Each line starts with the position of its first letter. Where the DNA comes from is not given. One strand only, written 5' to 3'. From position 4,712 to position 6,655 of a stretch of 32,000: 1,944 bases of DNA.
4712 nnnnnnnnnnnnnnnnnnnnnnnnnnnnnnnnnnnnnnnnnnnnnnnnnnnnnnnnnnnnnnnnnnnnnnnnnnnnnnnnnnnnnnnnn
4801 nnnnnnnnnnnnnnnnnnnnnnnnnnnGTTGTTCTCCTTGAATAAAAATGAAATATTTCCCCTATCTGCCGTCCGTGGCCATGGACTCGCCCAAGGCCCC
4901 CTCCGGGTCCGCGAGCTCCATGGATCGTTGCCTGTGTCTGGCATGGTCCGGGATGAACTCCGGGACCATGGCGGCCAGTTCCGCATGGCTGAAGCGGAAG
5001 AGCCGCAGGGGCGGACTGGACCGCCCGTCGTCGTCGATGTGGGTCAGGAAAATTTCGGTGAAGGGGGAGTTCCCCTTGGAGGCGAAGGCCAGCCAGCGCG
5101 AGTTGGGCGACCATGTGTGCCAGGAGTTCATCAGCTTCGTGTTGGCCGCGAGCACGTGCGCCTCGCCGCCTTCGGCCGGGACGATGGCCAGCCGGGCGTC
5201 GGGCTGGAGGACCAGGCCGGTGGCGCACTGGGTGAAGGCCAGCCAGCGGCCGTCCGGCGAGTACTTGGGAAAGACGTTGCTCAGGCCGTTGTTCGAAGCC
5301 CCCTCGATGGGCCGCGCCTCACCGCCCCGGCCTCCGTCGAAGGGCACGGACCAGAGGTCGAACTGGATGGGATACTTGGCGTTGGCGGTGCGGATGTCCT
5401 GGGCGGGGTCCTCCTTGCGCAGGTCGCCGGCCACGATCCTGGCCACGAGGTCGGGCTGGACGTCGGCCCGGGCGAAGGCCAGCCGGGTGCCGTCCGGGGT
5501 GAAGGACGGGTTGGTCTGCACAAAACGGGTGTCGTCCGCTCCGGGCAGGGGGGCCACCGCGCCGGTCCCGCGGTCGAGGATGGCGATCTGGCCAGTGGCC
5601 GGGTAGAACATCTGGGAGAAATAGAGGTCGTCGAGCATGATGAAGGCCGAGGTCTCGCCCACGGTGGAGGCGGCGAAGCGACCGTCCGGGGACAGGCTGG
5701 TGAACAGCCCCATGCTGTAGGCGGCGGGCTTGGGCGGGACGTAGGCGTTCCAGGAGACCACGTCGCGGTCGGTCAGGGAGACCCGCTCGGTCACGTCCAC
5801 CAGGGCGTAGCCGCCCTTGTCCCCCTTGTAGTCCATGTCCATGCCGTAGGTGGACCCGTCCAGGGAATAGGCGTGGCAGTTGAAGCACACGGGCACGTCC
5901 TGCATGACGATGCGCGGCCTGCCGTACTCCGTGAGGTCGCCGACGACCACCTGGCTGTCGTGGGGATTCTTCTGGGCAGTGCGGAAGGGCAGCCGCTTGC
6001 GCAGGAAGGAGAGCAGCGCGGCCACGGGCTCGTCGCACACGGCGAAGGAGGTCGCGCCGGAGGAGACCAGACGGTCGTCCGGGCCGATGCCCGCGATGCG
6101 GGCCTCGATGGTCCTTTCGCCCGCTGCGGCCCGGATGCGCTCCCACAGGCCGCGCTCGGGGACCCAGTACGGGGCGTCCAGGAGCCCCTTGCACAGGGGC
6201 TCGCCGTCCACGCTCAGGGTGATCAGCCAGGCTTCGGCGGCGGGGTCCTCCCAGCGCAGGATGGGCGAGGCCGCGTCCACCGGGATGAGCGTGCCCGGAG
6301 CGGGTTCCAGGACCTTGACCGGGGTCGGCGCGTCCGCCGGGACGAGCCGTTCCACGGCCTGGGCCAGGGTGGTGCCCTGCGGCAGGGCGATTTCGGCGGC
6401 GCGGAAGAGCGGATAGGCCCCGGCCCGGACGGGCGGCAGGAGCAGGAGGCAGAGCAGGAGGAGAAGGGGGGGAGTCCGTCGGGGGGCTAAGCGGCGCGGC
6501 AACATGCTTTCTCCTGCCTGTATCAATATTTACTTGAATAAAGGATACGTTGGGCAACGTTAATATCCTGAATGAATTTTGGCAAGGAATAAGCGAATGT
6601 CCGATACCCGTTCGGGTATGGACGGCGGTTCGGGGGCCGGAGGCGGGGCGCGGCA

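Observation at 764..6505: Uncharacterised five-gene, all-exported cassette following fliQ, where fliR/flhB would normally sit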

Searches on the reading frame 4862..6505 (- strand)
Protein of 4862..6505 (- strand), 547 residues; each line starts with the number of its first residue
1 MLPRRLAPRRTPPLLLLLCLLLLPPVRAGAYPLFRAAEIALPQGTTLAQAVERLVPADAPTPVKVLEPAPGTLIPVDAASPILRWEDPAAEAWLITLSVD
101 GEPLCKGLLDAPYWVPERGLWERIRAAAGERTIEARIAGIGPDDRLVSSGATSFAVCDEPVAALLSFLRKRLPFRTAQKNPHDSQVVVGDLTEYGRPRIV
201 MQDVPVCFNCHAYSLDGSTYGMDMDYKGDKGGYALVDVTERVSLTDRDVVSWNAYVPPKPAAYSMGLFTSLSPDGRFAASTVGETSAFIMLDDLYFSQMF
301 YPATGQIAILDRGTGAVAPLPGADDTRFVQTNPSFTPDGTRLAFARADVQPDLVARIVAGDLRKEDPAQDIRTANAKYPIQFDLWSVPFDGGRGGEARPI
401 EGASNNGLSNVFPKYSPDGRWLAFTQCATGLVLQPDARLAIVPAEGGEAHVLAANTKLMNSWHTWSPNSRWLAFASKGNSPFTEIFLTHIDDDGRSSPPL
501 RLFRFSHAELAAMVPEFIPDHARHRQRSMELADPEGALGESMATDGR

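Call 3: search_protein_families(library=pfam, proteins=[window:4862-6505:-], max_evalue=1)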
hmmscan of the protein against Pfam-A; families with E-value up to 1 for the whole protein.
window:4862-6505:- (547 aa): 2 families
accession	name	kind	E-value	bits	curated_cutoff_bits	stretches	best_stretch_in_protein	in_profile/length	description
PF07676.18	PD40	-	6.2e-14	52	20.9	3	455-486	6-37/38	WD40-like Beta Propeller Repeat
PF00930.27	DPPIV_N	-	0.019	14.2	22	0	461-496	104-139/354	Dipeptidyl peptidase IV (DPP IV) N-terminal region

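Call 4: search_protein_families(library=ncbifam, proteins=[window:4862-6505:-], max_evalue=1)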
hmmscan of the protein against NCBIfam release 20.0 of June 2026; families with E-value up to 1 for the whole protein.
window:4862-6505:- (547 aa): 4 families
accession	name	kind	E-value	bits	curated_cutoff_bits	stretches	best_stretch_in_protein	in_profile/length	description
TIGR02800.1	propeller_TolB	equivalog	1.2e-06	27.8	343.15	1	404-493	319-400/418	Tol-Pal system beta propeller repeat protein TolB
NF002183.0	PRK01029.1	equivalog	0.00015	20.9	405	1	329-345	282-298/429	Tol-Pal system protein TolB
NF033523.0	lasso_peptidase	equivalog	0.00031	19.6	400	1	410-474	90-148/638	Atxe2 family lasso peptide isopeptidase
NF053518.1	DipepPtdsDpp5Prph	equivalog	0.0057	15.2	900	1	411-487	251-326/655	dipeptidyl-peptidase Dpp5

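Call 22: find_homologous_proteins(query=window:4862-6505:-, max_evalue=0.001)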
Query window:4862-6505:- (547 aa): 1475 proteins with E <= 0.001 among 8000 candidates; the best 120 are listed.
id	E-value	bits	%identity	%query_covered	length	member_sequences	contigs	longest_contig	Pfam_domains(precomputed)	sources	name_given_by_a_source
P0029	0.0e+0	1014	82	95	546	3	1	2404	PF26549.1,PF26550.2,PF07676.19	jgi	jgi:hypothetical protein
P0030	0.0e+0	1014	80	98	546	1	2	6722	PF26549.1,PF26550.2,PF07676.19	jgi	jgi:hypothetical protein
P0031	5.9e-298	1007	79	99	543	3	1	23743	PF26549.1,PF26550.2,PF07676.19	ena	-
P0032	2.9e-293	992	81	94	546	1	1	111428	PF26549.1,PF26550.2,PF07676.19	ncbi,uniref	ncbi:TolB family protein [Pseudodesulfovibrio karagichevae]|uniref:TolB family protein n=1 Tax=Pseud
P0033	5.7e-290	981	76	99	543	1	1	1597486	PF26549.1,PF26550.2,PF07676.19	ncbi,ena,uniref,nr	ncbi:hypothetical protein [uncultured Pseudodesulfovibrio sp.]|uniref:TolB family protein n=1 Tax=un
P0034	8.4e-278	941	75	100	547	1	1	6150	PF26549.1,PF26550.2,PF07676.19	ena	-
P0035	1.2e-253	861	71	96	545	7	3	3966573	PF26549.1,PF26550.2,PF07676.19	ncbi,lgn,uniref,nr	ncbi:TolB family protein [Pseudodesulfovibrio indicus]|uniref:WD40 repeat protein n=1 Tax=Pseudodesu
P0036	3.0e-253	860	70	99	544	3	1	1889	PF26549.1,PF07676.19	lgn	-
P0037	1.5e-243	828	67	98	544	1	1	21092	PF26549.1,PF26550.2,PF07676.19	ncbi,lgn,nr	ncbi:MAG: PD40 domain-containing protein [Desulfovibrionaceae bacterium]|nr:PD40 domain-containing p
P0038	5.8e-242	823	65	100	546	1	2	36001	PF26549.1,PF26550.2,PF07676.19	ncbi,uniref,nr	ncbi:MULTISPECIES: PD40 domain-containing protein [unclassified Pseudodesulfovibrio]|uniref:PD40 dom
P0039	1.9e-241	821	67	96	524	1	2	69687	PF26549.1,PF26550.2,PF07676.19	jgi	-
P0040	9.6e-239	812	66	96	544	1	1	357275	PF26549.1,PF26550.2,PF07676.19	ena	-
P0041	1.1e-238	812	65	97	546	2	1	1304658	PF26549.1,PF26550.2,PF07676.19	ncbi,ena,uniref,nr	ncbi:hypothetical protein [uncultured Pseudodesulfovibrio sp.]|uniref:TolB family protein n=1 Tax=un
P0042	1.2e-237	808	66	95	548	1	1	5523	PF26549.1,PF26550.2,PF07676.19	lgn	-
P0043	3.4e-237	807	65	98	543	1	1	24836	PF26549.1,PF26550.2,PF07676.19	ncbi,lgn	ncbi:MAG: hypothetical protein ABIK45_03515 [Pseudomonadota bacterium]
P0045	1.7e-233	795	62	100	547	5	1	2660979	PF26549.1,PF26550.2,PF07676.19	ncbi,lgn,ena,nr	nr:hypothetical protein [Pseudodesulfovibrio sp.]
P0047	1.3e-227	775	64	95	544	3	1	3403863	PF26549.1,PF26550.2,PF07676.19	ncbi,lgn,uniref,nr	ncbi:TolB family protein [Pseudodesulfovibrio portus]|uniref:WD40 repeat protein n=1 Tax=Pseudodesul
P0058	1.4e-165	570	52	89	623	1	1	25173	PF26549.1,PF26550.2,PF07676.19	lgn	-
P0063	1.9e-158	547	47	95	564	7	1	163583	PF26549.1,PF26550.2,PF07676.19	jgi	jgi:hypothetical protein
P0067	4.4e-157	542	48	90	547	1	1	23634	PF26549.1,PF26550.2,PF07676.19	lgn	-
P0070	7.2e-151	522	47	90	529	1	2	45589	PF26549.1,PF26550.2,PF07676.19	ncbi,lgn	ncbi:MAG: TolB family protein [Desulfonatronovibrionaceae bacterium]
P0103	1.4e-120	422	45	83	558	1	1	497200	PF26549.1,PF07676.19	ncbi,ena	-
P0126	5.9e-117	410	42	83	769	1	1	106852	PF13431.13,PF23914.2,PF13414.13,PF13428.13,PF07676.19,PF14559.13,PF24575.2,PF26549.1,PF00515.35,PF13424.13,PF21033.5,PF26550.2,PF13432.13,PF13181.13,PF07719.24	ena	-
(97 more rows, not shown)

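Call 23: find_encoding_contigs(protein=P0047, flank=9000, max_places=1)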
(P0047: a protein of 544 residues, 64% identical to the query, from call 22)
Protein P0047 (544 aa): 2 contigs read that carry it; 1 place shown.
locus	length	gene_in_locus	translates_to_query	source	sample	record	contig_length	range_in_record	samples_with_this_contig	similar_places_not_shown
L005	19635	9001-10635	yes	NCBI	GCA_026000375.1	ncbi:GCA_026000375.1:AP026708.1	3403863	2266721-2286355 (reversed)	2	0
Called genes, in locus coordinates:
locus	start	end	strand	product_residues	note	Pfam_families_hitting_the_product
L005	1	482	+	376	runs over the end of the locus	-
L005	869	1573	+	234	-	PF01168:Ala_racemase_N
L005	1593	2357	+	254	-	PF01618:MotA_ExbB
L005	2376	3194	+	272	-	PF13677:MotB_plug, PF00691:OmpA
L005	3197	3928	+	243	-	PF13677:MotB_plug, PF00691:OmpA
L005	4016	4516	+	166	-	PF03748:FliL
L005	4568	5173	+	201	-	PF01052:FliMN_C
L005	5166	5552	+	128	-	PF04347:FliO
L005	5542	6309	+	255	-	PF00813:FliP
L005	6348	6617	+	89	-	PF01313:Bac_export_3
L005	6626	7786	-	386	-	PF01134:GIDA (weak), PF01266:DAO, PF01494:FAD_binding_3, PF03486:HI0933_like (faint), PF07992:Pyr_redox_2, PF12831:FAD_oxidored, PF13450:NAD_binding_8 (weak), PF01266:DAO (weak), +3 more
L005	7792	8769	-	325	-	-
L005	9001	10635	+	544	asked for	PF26550:Tricorn_2nd (faint), PF07676:PD40 (faint), PF26549:Tricorn_N (weak)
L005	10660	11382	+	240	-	-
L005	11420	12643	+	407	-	PF01471:PG_binding_1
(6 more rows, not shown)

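Call 24: find_encoding_contigs(protein=P0058, flank=9000, max_places=1)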
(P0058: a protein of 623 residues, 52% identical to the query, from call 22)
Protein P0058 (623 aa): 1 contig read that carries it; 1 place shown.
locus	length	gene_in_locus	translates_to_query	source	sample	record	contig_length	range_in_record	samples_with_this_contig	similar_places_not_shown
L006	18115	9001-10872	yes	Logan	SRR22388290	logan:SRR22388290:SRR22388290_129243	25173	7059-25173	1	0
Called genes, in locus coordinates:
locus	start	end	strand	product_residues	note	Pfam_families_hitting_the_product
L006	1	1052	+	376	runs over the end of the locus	PF01321:Creatinase_N (weak), PF00557:Peptidase_M24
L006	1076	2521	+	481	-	PF06253:MTTB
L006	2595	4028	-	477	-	PF13353:Fer4_12, PF04055:Radical_SAM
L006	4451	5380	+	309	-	PF01435:Peptidase_M48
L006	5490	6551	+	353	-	PF00291:PALP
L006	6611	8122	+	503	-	-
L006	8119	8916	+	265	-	PF02633:Creatininase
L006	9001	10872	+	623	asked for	PF07676:PD40 (faint), PF26550:Tricorn_2nd (faint), PF26549:Tricorn_N (weak)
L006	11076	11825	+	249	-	-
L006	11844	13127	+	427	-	PF01471:PG_binding_1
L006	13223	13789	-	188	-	PF08207:EFP_N, PF01132:EFP, PF09285:Elong-fact-P_C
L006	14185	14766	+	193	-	PF01965:DJ-1_PfpI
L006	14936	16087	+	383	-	PF00155:Aminotran_1_2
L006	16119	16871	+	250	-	PF10613:Lig_chan-Glu_bd (weak), PF00497:SBP_bac_3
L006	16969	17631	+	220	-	PF00528:BPD_transp_1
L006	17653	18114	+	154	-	?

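Call 25: find_encoding_contigs(protein=P0063, flank=9000, max_places=1)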
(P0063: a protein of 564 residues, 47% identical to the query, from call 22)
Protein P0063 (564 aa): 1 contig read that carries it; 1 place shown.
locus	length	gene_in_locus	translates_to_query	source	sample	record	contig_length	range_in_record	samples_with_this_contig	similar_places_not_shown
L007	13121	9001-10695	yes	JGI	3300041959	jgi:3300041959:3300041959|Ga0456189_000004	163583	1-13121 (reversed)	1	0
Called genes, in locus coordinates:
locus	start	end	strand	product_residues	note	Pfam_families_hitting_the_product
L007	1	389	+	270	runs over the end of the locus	PF01026:TatD_DNase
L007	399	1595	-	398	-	-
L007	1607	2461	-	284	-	PF00158:Sigma54_activat, PF00004:AAA, PF07724:AAA_2, PF07728:AAA_5, PF13401:AAA_22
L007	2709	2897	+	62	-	PF02416:TatA_B_E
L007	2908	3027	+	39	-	-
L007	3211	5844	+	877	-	PF08335:GlnD_UR_UTase, PF01966:HD, PF01842:ACT (faint)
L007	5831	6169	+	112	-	PF00543:P-II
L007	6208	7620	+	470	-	PF03951:Gln-synt_N, PF00120:Gln-synt_C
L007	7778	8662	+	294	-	PF13406:SLT_2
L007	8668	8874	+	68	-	PF13396:PLDc_N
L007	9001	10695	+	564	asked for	PF07676:PD40 (faint), PF26550:Tricorn_2nd (faint), PF26549:Tricorn_N (weak)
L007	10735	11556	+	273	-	-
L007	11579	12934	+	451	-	PF01471:PG_binding_1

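Call 33: find_encoding_contigs(protein=P0103, flank=8000, max_places=1)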
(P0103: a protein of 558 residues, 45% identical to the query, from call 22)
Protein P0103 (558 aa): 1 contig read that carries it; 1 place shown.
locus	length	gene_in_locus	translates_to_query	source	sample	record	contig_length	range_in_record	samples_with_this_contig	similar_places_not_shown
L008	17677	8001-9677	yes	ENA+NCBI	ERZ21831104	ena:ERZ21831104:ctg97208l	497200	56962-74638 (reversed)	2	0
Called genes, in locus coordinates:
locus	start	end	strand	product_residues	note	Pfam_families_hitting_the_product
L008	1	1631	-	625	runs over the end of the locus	PF02550:AcetylCoA_hydro, PF13336:AcetylCoA_hyd_C, PF13302:Acetyltransf_3 (weak), PF00583:Acetyltransf_1, PF13508:Acetyltransf_7 (faint)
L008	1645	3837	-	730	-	PF00317:Ribonuc_red_lgN, PF02867:Ribonuc_red_lgC, PF12637:TSCPD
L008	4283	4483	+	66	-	-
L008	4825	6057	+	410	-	PF07719:TPR_2 (faint), PF13181:TPR_8 (faint), PF13428:TPR_14 (faint), PF24575:TPR_Slam (faint), PF13414:TPR_11 (weak), PF14559:TPR_19, PF13432:TPR_16 (weak), PF03783:CsgG, +2 more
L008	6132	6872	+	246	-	PF03783:CsgG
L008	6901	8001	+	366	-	-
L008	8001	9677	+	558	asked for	PF07676:PD40 (faint), PF26549:Tricorn_N (weak)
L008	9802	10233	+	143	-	-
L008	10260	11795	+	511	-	PF01875:Memo, PF01871:AMMECR1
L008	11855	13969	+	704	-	PF01564:Spermine_synth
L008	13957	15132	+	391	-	PF04055:Radical_SAM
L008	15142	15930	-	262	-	PF06180:CbiK, PF01903:CbiX (weak)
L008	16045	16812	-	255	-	PF01869:BcrAD_BadFG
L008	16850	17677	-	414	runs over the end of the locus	PF06050:HGD-D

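Call 34: find_encoding_contigs(protein=P0126, flank=8000, max_places=1)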
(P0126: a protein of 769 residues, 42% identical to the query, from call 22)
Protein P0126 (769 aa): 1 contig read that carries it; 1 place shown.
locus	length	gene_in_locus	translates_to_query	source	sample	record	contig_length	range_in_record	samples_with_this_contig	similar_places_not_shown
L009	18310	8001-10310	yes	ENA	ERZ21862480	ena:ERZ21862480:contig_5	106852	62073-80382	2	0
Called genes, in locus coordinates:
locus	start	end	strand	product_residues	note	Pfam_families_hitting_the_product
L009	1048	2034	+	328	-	PF07963:N_methyl, PF07596:SBP_bac_10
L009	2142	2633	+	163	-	PF20598:DUF6795 (faint)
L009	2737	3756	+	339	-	PF07963:N_methyl, PF07596:SBP_bac_10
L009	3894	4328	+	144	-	-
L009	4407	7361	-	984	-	PF00515:TPR_1 (faint), PF07719:TPR_2 (faint), PF13181:TPR_8 (faint), PF13432:TPR_16 (weak), PF14559:TPR_19 (weak), PF01839:FG-GAP (faint), PF13517:FG-GAP_3, PF07593:UnbV_ASPIC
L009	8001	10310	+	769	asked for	PF07676:PD40 (faint), PF26550:Tricorn_2nd (faint), PF26549:Tricorn_N, PF00515:TPR_1 (faint), PF13432:TPR_16, PF13414:TPR_11, PF14559:TPR_19 (weak), PF13432:TPR_16 (weak), +8 more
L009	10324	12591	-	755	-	PF00890:FAD_binding_2 (weak), PF01134:GIDA (faint), PF01266:DAO (weak), PF07992:Pyr_redox_2 (weak), PF12831:FAD_oxidored, PF13450:NAD_binding_8 (weak)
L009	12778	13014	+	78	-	-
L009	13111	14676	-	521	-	PF00884:Sulfatase, PF01663:Phosphodiest (faint), PF16347:SGSH_C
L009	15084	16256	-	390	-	PF02012:BNR (faint), PF13088:BNR_2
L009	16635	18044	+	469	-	PF00884:Sulfatase, PF01663:Phosphodiest (weak), PF16347:SGSH_C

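Call 50: search_solved_structures(query=A6, max_evalue=1)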
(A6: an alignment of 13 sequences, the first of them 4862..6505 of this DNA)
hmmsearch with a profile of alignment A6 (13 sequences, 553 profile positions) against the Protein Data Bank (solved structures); distinct sequences matched with E-value up to 1: 18.
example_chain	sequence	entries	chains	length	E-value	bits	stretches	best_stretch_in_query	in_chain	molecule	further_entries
2ojh_A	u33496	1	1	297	7.4e-10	41.2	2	442-483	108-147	Uncharacterized protein Atu1656/AGR_C_3050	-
5yzm_A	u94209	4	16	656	2.7e-09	39.3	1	400-486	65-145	Acyl-peptide hydrolase, putative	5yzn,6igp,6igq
5yzo_A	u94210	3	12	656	2.7e-09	39.3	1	400-486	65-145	Acyl-peptide hydrolase, putative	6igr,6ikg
7mx5_A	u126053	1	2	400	0.00022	23.2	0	337-390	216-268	Tol-Pal system protein TolB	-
6pnv_A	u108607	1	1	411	0.001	20.9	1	339-436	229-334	Tol-Pal system protein TolB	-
4pwz_A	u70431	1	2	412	0.0011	20.8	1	339-436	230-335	Protein TolB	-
4r40_A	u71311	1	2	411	0.0011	20.8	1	339-436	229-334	Protein TolB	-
4jml_A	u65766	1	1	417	0.0027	19.5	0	339-484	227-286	Protein TolB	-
7nst_E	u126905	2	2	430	0.0031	19.4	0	339-484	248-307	Tol-Pal system protein TolB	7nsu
2w8b_B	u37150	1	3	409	0.0033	19.3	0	339-403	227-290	PROTEIN TOLB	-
2hqs_A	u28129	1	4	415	0.0037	19.1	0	339-403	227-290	Protein tolB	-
1crz_A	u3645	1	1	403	0.0039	19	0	339-484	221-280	TOLB PROTEIN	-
2w8b_A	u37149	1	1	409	0.0039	19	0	339-484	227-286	PROTEIN TOLB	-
3iax_A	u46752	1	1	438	0.005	18.7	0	339-484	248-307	Protein tolB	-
1c5k_A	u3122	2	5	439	0.0051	18.6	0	339-484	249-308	PROTEIN (TOLB PROTEIN) | PROTEIN TOLB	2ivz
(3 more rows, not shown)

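Call 55: find_encoding_contigs(protein=P0070, flank=8000, max_places=1)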
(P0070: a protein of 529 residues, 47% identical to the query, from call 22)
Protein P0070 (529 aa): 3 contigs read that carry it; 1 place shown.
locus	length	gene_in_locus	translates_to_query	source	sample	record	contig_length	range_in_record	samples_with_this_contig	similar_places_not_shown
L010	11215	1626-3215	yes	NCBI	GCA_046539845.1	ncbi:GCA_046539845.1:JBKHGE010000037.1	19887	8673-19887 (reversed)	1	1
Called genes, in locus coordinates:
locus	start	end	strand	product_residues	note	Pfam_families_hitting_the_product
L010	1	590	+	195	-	PF00665:rve, PF13610:DDE_Tnp_IS240 (weak), PF13683:rve_3, PF13333:rve_2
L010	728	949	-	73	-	-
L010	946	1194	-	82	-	PF14076:DUF4258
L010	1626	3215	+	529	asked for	PF07676:PD40 (faint), PF26550:Tricorn_2nd (faint), PF26549:Tricorn_N (weak)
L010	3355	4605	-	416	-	PF01471:PG_binding_1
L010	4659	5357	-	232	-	-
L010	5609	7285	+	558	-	PF02310:B12-binding, PF07719:TPR_2 (faint), PF13428:TPR_14 (faint), PF04055:Radical_SAM, PF13432:TPR_16 (faint), PF14559:TPR_19 (faint)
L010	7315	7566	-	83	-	PF05635:23S_rRNA_IVP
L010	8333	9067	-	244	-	PF13441:Gly-zipper_YMGG (faint)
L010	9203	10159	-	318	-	-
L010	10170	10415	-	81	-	-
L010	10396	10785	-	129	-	PF04892:VanZ-LLP1 (weak)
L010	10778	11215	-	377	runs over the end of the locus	PF02684:LpxB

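Call 65: search_protein_families(library=phrogs, proteins=[window:4862-6505:-], max_evalue=0.01)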
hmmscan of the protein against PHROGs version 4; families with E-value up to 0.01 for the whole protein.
window:4862-6505:- (547 aa): 0 families

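Call 66: search_protein_families(library=pfam, proteins=[L008:6901-8001:+, L010:4659-5357:-], max_evalue=0.1)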
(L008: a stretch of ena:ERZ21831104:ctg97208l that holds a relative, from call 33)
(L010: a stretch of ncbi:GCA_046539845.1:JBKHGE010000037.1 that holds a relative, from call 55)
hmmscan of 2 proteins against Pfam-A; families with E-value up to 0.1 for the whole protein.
L008:6901-8001:+ (366 aa): 4 families
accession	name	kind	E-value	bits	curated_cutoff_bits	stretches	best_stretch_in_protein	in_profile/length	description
PF13036.11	LpoB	-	0.0002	21.7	22.3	1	144-226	56-137/147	Peptidoglycan-synthase activator LpoB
PF11684.13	DUF3280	-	0.001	19.8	30.1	1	138-196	31-87/138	Protein of unknown function (DUF2380)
PF03783.19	CsgG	-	0.011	15.4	20.8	1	134-237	36-149/210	Curli production assembly/transport component CsgG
PF19672.4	DUF6175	-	0.04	13.5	23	1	138-292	47-197/293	Family of unknown function (DUF6175)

L010:4659-5357:- (232 aa): 0 families

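Call 72: find_encoding_contigs(protein=P0035, flank=9000, max_places=1)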
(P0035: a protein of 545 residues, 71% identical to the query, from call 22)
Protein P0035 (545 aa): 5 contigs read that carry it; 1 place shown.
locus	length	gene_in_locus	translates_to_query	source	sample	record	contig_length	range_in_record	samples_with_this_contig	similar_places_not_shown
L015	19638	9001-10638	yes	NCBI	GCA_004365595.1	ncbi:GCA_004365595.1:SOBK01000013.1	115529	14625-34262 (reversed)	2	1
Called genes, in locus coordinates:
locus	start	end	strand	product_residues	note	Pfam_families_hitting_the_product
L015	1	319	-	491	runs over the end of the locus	PF00171:Aldedh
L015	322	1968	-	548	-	PF00732:GMC_oxred_N, PF05199:GMC_oxred_C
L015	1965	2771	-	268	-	PF00392:GntR, PF07729:FCD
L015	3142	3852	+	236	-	PF01168:Ala_racemase_N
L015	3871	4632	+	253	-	PF01618:MotA_ExbB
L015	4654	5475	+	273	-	PF13677:MotB_plug, PF00691:OmpA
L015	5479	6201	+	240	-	PF13677:MotB_plug, PF00691:OmpA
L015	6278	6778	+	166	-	PF03748:FliL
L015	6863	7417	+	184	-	PF01052:FliMN_C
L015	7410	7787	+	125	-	PF04347:FliO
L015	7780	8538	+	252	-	PF00813:FliP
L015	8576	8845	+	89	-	PF01313:Bac_export_3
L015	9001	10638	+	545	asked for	PF07676:PD40 (faint), PF26550:Tricorn_2nd (faint), PF26549:Tricorn_N (weak)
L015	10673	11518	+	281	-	-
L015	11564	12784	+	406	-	PF01471:PG_binding_1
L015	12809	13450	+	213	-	-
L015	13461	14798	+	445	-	PF01471:PG_binding_1 (faint)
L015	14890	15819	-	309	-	PF00126:HTH_1, PF03466:LysR_substrate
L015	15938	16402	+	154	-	PF01928:CYTH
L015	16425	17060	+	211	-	-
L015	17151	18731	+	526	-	PF00939:Na_sulph_symp, PF03600:CitMHS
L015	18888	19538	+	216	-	PF01865:PhoU_div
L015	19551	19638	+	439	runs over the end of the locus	PF01384:PHO4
